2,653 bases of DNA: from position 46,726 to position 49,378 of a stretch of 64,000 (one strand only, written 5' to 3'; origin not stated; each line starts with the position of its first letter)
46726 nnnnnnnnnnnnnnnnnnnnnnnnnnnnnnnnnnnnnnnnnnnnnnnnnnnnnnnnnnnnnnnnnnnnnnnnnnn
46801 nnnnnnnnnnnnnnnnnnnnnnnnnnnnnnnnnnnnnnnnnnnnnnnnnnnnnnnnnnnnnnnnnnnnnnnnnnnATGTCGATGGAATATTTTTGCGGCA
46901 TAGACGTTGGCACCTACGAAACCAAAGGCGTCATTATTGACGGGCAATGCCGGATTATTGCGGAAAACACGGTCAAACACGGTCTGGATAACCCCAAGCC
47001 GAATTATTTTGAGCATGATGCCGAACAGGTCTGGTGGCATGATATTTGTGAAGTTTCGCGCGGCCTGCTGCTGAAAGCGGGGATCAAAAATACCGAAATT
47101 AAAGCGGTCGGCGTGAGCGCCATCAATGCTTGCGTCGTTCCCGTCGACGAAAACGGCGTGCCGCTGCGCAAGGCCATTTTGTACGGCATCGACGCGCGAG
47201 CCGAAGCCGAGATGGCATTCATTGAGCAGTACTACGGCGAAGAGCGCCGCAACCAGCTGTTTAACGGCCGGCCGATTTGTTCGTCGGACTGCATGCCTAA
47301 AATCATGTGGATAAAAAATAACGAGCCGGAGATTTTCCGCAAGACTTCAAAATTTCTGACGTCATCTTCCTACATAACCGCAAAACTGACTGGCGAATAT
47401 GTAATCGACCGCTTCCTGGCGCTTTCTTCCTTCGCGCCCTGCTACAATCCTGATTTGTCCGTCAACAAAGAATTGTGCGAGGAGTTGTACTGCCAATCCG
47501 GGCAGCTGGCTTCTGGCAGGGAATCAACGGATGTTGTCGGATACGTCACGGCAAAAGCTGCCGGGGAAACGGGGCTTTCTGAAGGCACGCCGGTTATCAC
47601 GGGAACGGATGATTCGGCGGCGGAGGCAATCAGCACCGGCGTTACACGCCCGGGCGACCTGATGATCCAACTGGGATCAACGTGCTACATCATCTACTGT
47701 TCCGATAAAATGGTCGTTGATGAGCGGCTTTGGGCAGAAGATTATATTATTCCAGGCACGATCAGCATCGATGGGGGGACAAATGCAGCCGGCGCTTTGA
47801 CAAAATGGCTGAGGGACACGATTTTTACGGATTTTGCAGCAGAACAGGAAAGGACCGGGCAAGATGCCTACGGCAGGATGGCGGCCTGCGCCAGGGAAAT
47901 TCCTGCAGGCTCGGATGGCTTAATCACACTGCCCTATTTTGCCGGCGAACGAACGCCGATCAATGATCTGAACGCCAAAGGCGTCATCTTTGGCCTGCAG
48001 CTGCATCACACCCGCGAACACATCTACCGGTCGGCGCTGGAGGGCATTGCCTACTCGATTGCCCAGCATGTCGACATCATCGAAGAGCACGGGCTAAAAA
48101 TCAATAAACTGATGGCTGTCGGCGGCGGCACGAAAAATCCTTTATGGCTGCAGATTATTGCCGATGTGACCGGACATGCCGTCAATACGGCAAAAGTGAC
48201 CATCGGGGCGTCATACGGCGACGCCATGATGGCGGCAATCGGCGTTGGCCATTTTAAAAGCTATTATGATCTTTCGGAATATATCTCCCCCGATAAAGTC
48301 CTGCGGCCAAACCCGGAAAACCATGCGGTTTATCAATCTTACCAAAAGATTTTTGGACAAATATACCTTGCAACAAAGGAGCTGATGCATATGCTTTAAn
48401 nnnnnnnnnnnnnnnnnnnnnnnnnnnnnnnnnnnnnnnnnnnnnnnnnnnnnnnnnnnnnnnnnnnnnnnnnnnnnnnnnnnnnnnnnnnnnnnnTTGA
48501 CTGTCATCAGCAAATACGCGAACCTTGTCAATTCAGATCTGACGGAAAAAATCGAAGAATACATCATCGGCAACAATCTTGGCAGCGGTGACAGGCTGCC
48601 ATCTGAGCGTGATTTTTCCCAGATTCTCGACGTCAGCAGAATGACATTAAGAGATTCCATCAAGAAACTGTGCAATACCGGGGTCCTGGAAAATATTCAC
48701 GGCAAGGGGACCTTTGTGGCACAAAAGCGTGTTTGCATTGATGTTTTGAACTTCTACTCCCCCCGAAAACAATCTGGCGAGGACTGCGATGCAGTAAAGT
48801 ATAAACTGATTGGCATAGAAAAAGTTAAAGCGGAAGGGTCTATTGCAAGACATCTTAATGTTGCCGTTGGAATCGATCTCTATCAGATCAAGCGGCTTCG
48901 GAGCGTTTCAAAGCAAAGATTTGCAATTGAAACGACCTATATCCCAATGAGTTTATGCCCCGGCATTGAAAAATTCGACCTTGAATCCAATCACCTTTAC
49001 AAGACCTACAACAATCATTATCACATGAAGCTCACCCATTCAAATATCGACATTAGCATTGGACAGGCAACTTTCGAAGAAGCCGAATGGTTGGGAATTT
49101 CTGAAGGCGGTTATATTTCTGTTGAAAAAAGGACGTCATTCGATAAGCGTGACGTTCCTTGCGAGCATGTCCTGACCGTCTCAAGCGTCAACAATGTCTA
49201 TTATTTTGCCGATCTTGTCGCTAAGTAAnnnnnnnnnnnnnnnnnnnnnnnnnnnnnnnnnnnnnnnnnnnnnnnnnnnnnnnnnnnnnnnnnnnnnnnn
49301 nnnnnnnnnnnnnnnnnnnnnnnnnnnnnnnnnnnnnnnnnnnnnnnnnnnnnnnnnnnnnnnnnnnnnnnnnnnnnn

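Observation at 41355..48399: Seven-gene operon with an uncharacterised enzyme combination and no SIS deglycase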

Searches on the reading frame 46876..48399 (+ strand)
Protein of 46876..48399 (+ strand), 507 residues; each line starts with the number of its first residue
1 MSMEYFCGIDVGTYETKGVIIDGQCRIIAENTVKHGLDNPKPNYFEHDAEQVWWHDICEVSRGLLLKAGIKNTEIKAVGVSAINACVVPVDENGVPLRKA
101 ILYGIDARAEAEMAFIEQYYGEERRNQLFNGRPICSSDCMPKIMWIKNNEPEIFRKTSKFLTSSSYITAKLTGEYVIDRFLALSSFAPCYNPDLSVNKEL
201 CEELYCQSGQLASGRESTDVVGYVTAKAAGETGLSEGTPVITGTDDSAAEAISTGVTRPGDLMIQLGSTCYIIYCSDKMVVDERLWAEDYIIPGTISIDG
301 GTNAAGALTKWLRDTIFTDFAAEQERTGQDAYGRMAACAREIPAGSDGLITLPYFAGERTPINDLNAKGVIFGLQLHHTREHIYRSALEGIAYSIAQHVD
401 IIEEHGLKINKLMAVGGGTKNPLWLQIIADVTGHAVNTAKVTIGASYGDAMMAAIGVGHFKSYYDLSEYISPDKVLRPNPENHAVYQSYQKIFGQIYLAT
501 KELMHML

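Call 6: search_protein_families(library=pfam, proteins=[window:46879-48399:+], max_evalue=0.001)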
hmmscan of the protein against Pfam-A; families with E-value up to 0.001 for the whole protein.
window:46879-48399:+ (506 aa): 2 families
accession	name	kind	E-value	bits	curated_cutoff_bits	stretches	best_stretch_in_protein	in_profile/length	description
PF00370.27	FGGY_N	-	8.3e-41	140.6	28.8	1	4-250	1-243/245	FGGY family of carbohydrate kinases, N-terminal domain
PF02782.22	FGGY_C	-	1.3e-37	130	27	1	262-455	2-197/198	FGGY family of carbohydrate kinases, C-terminal domain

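Call 7: search_protein_families(library=ncbifam, proteins=[window:46879-48399:+], max_evalue=0.001)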
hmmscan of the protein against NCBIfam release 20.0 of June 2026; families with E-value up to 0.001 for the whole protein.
window:46879-48399:+ (506 aa): 12 families
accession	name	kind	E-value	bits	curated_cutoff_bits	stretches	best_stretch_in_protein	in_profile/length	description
TIGR01312.1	XylB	equivalog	1.3e-90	304.3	380.25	1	7-496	2-480/481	xylulokinase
TIGR01314.1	gntK_FGGY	equivalog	4.2e-65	220.2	648.55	1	4-494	1-488/505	gluconokinase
NF008187.0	PRK10939.1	equivalog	2.1e-57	194.9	528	1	2-503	3-507/521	autoinducer-2 kinase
NF011601.0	PRK15027.1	equivalog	2.1e-54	184.7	912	1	5-503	2-483/484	xylulokinase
NF003154.0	PRK04123.1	equivalog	2.6e-51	175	428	1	2-497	3-539/554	ribulokinase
TIGR01315.1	5C_CHO_kinase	subfamily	7.4e-42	143.7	408.7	1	5-500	2-538/541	FGGY family pentulose kinase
TIGR01311.1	glycerol_kin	equivalog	2e-40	138.6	590.35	1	4-490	2-485/496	glycerol kinase GlpK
TIGR02628.1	fuculo_kin_coli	equivalog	3.3e-40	138.4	470.9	1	8-469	6-455/465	L-fuculokinase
TIGR01234.1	L-ribulokinase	equivalog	7.4e-40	137.2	583.25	1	132-491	151-522/536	ribulokinase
NF000756.0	PRK00047.1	subfamily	6.4e-39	133.6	498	1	3-490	5-486/502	glycerol kinase GlpK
TIGR02627.1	rhamnulo_kin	equivalog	7.4e-09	34.7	527.95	0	383-441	362-421/454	rhamnulokinase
NF007925.0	PRK10640.1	equivalog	5.4e-05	21.8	639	0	382-442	367-428/489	rhamnulokinase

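Call 71: search_solved_structures(query=window:46876-48399:+, max_evalue=1e-30)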
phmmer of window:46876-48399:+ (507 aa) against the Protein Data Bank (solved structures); distinct sequences matched with E-value up to 1e-30: 9.
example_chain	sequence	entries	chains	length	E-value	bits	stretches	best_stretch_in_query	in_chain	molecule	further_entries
3ifr_A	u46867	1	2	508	9.4e-69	235.4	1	7-502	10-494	Carbohydrate kinase, FGGY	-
2itm_A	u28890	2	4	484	3.4e-49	170.9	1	6-500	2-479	Xylulose kinase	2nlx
5ya0_A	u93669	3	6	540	1.4e-40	142.5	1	4-497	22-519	Autoinducer-2 kinase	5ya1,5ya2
3gbt_A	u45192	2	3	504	1.1e-35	126.4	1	1-495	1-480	Gluconate kinase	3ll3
3qdk_A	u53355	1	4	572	2e-35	125.5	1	4-490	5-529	Ribulokinase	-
5vm1_A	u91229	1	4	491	4.4e-34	121.1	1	5-459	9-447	Xylulokinase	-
2zf5_O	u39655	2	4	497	4e-32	114.6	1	5-482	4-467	Glycerol kinase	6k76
6k78_B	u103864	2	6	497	1.4e-31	112.8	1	5-482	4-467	Glycerol kinase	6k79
6k78_A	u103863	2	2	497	1.9e-31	112.3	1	5-482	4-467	Glycerol kinase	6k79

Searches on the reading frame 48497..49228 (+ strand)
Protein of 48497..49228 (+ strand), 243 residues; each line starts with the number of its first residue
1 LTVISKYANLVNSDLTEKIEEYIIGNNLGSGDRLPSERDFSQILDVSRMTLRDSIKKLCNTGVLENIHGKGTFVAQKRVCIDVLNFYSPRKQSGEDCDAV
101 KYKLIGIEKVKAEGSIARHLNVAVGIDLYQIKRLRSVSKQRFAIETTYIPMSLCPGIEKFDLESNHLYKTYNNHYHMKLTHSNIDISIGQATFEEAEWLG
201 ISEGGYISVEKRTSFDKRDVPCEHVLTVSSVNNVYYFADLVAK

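Call 6: search_protein_families(library=pfam, proteins=[window:48497-49228:+], max_evalue=0.001)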
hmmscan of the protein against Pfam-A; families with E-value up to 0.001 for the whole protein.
window:48497-49228:+ (243 aa): 2 families
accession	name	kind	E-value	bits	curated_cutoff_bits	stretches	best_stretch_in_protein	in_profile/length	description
PF07702.18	UTRA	-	6.6e-28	97.7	23.8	1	100-227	6-133/141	UTRA domain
PF00392.27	GntR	-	6.4e-14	51.8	27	1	15-74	5-64/64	Bacterial regulatory proteins, gntR family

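Call 7: search_protein_families(library=ncbifam, proteins=[window:48497-49228:+], max_evalue=0.001)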
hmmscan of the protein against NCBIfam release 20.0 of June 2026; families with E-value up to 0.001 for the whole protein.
window:48497-49228:+ (243 aa): 27 families (the best 25 are shown)
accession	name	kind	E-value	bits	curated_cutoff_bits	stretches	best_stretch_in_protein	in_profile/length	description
NF008491.0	PRK11402.1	subfamily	6.6e-27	94.6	269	1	17-233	18-233/243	GntR family transcriptional regulator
TIGR03337.1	phnR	equivalog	1.6e-24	86.9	296.75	1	15-217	6-207/231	phosphonate utilization transcriptional regulator PhnR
TIGR02325.1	C_P_lyase_phnF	equivalog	1.3e-22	80.5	156.8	1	15-234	13-232/238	phosphonate metabolism transcriptional regulator PhnF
TIGR02018.2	his_ut_repres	equivalog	6.8e-22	78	220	1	15-218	4-206/226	histidine utilization transcriptional repressor HutC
TIGR02404.1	trehalos_R_Bsub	equivalog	9.9e-22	77.7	211.95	1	16-212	6-203/233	trehalose operon repressor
NF007292.0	PRK09764.1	equivalog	7.7e-21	74.4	281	1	15-204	10-198/240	GntR family transcriptional regulator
NF041547.1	GntR_LSA1692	equivalog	1e-19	71.1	275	1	14-216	5-206/233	GntR family transcriptional regulator, LSA1692 subfamily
NF052441.1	TransRegRv0792c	equivalog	6.3e-17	61.7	400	1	11-226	17-232/260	Rv0792c family HTH-type transcriptional regulator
NF007741.0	PRK10421.1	equivalog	4.8e-14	52.4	311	1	11-79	8-76/262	transcriptional regulator LldR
NF052282.1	PLP_TF_PdxR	equivalog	1.9e-11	43.7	320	1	14-78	5-69/448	MocR-like pyridoxine biosynthesis transcription factor PdxR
NF007486.0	PRK10079.1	equivalog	3.2e-11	43.4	363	1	17-203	19-203/241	phosphonate metabolism transcriptional regulator PhnF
NF007001.0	PRK09464.1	equivalog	1.4e-10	41.3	330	1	15-77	15-77/254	pyruvate dehydrogenase complex transcriptional repressor PdhR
NF007442.0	PRK09990.1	equivalog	4.5e-10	39.4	301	1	11-76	11-76/256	transcriptional regulator GlcC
NF052290.2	MocR_like_YczR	exception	5.4e-10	38.6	487.4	1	13-77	22-86/458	MocR-like transcription factor YczR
NF011575.0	PRK14999.1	equivalog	3.8e-09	36.2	424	1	16-216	18-216/241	histidine utilization repressor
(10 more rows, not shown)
